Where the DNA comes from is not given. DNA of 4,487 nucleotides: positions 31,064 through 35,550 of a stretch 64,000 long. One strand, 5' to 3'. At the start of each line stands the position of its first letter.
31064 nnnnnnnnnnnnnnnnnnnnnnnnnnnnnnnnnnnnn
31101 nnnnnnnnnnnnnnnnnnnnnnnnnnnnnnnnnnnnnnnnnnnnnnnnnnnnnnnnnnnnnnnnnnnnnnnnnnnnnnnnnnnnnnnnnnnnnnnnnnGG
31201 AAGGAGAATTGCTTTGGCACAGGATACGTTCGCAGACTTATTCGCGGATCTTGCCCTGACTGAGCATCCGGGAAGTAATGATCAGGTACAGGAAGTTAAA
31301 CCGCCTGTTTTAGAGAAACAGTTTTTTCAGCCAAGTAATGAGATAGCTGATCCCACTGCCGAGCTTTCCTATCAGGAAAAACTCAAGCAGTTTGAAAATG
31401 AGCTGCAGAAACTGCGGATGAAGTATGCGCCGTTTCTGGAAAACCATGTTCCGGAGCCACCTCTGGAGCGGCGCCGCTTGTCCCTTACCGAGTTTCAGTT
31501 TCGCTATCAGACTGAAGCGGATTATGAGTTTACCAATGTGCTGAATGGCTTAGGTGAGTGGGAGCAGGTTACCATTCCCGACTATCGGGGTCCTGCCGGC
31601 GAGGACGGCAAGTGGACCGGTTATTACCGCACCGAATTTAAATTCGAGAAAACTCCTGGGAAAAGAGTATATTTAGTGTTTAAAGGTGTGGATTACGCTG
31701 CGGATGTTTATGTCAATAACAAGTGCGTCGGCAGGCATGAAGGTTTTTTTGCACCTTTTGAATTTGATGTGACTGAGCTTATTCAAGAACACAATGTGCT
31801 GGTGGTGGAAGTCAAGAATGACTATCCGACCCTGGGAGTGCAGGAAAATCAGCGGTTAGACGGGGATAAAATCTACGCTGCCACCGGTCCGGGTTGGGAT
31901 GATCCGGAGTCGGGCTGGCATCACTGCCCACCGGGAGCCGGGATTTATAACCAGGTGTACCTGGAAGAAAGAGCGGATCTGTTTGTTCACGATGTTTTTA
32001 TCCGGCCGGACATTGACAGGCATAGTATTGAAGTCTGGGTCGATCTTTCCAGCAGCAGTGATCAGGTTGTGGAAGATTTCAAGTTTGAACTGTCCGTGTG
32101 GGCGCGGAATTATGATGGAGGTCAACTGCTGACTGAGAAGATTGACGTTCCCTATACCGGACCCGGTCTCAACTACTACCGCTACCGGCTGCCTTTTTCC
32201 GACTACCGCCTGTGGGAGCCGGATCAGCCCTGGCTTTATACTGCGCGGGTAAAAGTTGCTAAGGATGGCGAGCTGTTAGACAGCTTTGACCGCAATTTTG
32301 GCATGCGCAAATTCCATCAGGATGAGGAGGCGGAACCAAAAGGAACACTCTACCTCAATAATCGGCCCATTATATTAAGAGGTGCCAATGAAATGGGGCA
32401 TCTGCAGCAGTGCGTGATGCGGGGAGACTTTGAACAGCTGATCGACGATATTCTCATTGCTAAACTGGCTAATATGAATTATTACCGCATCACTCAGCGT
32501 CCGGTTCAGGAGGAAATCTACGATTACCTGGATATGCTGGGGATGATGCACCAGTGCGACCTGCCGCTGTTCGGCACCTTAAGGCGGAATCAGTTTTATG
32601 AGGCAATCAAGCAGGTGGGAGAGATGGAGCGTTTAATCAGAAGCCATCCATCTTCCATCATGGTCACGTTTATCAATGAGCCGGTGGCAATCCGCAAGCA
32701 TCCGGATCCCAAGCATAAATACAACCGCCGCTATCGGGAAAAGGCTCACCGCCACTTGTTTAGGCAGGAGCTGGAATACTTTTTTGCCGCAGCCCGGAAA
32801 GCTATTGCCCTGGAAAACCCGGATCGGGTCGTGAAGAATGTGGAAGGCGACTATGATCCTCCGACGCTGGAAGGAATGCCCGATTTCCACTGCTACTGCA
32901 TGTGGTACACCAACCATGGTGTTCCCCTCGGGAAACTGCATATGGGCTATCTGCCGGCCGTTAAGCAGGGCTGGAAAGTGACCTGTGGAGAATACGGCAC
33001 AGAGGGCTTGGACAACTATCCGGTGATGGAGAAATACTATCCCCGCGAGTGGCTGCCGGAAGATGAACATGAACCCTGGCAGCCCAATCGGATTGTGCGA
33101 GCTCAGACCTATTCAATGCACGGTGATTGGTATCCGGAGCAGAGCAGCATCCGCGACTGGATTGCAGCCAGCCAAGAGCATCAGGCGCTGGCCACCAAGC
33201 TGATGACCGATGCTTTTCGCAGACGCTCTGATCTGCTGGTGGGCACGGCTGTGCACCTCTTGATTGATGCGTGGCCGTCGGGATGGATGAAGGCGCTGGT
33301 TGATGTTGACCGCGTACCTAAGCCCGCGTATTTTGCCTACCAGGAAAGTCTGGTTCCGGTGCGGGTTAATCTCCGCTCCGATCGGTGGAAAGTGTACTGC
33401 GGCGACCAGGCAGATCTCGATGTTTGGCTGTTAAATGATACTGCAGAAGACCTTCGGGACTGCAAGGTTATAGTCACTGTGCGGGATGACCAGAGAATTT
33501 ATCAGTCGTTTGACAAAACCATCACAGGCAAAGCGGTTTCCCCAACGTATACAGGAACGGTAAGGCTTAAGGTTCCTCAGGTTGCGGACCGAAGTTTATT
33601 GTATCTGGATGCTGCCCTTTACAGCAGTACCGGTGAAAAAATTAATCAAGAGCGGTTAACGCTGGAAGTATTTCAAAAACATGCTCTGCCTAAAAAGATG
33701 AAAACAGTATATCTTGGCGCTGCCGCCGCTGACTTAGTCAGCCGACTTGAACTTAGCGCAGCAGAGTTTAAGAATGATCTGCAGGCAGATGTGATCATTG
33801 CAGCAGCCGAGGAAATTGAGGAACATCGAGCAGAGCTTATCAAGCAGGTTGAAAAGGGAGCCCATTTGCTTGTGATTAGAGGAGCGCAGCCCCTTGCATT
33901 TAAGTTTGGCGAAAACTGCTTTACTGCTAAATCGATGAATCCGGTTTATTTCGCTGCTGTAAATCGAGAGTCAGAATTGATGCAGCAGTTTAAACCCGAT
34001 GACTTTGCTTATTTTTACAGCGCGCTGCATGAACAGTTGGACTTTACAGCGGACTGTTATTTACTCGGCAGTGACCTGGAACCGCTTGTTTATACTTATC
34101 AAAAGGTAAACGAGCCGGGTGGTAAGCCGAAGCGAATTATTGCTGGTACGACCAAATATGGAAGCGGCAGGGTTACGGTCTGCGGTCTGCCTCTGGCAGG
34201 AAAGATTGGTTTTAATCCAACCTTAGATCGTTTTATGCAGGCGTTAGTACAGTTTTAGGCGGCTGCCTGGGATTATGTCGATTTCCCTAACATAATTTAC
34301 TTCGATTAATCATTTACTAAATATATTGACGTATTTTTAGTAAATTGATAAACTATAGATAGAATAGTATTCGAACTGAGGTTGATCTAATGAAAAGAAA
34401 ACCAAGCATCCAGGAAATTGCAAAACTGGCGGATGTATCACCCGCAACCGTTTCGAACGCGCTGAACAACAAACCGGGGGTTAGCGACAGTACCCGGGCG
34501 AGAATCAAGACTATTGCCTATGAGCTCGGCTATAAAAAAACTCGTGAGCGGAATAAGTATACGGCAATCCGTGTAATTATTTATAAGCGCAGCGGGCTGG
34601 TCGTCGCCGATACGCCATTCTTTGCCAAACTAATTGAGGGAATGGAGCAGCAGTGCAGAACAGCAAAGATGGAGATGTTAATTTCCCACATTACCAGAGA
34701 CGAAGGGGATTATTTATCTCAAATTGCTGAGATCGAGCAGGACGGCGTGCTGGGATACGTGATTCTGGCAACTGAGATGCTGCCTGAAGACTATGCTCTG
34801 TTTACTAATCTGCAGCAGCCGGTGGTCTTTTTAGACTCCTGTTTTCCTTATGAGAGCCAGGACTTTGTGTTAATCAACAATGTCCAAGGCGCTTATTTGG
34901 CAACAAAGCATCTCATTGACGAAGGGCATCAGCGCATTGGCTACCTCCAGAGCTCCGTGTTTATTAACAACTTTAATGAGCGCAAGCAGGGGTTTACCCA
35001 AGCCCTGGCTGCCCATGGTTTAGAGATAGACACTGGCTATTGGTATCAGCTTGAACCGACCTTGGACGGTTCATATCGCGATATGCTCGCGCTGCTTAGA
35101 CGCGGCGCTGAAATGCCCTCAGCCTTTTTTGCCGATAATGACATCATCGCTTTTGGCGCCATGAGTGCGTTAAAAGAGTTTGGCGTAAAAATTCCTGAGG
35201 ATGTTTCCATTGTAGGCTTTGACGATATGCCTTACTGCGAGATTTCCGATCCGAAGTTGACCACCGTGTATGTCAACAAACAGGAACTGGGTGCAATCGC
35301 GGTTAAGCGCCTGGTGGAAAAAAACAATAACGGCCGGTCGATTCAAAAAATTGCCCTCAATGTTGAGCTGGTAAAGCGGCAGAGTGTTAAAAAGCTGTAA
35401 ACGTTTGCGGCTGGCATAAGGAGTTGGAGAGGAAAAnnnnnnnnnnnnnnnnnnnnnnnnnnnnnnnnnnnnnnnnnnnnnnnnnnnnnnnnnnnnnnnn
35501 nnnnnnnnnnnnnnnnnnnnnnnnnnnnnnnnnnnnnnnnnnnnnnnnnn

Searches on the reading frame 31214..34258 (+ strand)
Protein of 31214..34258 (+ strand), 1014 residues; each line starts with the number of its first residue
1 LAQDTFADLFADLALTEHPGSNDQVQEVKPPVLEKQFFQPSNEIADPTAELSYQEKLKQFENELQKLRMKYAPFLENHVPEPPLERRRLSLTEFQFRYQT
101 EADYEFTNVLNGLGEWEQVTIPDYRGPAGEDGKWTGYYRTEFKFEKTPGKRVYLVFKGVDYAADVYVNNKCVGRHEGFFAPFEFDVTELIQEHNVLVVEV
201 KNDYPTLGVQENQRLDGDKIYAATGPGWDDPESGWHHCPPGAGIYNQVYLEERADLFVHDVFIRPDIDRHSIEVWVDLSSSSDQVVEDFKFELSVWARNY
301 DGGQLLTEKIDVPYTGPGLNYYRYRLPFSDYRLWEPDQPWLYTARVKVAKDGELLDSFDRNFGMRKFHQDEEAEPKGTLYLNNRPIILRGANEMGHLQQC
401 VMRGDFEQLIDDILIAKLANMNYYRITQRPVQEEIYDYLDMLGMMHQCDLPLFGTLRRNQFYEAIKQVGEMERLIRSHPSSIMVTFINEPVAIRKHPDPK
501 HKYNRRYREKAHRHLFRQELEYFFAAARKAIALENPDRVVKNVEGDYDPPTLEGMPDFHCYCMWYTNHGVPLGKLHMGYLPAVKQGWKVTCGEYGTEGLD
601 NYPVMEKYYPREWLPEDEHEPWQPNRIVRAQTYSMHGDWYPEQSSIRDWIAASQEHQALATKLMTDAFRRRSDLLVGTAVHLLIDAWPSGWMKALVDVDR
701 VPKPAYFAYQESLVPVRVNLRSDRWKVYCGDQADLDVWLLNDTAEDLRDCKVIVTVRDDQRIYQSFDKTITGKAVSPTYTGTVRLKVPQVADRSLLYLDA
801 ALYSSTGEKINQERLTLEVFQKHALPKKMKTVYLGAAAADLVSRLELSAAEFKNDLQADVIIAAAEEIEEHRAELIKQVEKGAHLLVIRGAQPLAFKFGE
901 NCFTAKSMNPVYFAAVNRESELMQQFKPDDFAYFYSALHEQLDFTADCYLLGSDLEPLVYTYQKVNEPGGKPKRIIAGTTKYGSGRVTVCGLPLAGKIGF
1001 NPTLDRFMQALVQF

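Call 32: search_protein_families(library=pfam, proteins=[window:31214-34258:+], max_evalue=0.00001)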
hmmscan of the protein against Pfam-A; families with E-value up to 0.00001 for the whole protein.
window:31214-34258:+ (1014 aa): 4 families
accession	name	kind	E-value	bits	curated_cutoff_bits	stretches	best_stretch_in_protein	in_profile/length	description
PF22666.2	Glyco_hydro_2_N2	-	8.6e-14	52.4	27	1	137-205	51-122/167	Glycosyl hydrolase 2 galactose-binding domain-like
PF00703.27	Glyco_hydro_2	-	4.9e-11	43.8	23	1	257-365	2-109/109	Glycosyl hydrolases family 2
PF02837.24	Glyco_hydro_2_N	-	2.7e-10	40.9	28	1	135-212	66-145/169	Glycosyl hydrolases family 2, sugar binding domain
PF02836.23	Glyco_hydro_2_C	-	2.8e-06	27.1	21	0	376-492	5-138/302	Glycosyl hydrolases family 2, TIM barrel domain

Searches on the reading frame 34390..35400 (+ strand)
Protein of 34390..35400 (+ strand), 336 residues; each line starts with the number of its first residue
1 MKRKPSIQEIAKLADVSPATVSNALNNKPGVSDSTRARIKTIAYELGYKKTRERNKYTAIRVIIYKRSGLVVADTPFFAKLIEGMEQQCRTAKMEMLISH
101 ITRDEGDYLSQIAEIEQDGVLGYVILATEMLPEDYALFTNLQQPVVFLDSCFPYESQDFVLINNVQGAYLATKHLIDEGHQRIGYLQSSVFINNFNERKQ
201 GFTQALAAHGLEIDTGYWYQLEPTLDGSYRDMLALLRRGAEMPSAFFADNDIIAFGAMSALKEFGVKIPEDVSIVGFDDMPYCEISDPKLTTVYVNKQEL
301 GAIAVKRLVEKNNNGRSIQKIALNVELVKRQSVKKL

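Call 32: search_protein_families(library=pfam, proteins=[window:34390-35400:+], max_evalue=0.00001)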
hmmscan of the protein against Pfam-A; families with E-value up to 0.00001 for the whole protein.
window:34390-35400:+ (336 aa): 4 families
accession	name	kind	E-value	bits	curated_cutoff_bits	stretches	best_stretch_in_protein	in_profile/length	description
PF13377.12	Peripla_BP_3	-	4.3e-35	121.7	26.5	1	173-333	2-167/167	Periplasmic binding protein-like domain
PF00532.27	Peripla_BP_1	-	6.8e-25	88.5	22.2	1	74-327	12-277/281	Periplasmic binding proteins and sugar binding domain of LacI family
PF00356.27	LacI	-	2.4e-14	53.3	27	1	6-49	1-44/46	Bacterial regulatory proteins, lacI family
PF13407.12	Peripla_BP_4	-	1.8e-12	47.8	35.1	1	73-306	8-248/258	Periplasmic binding protein domain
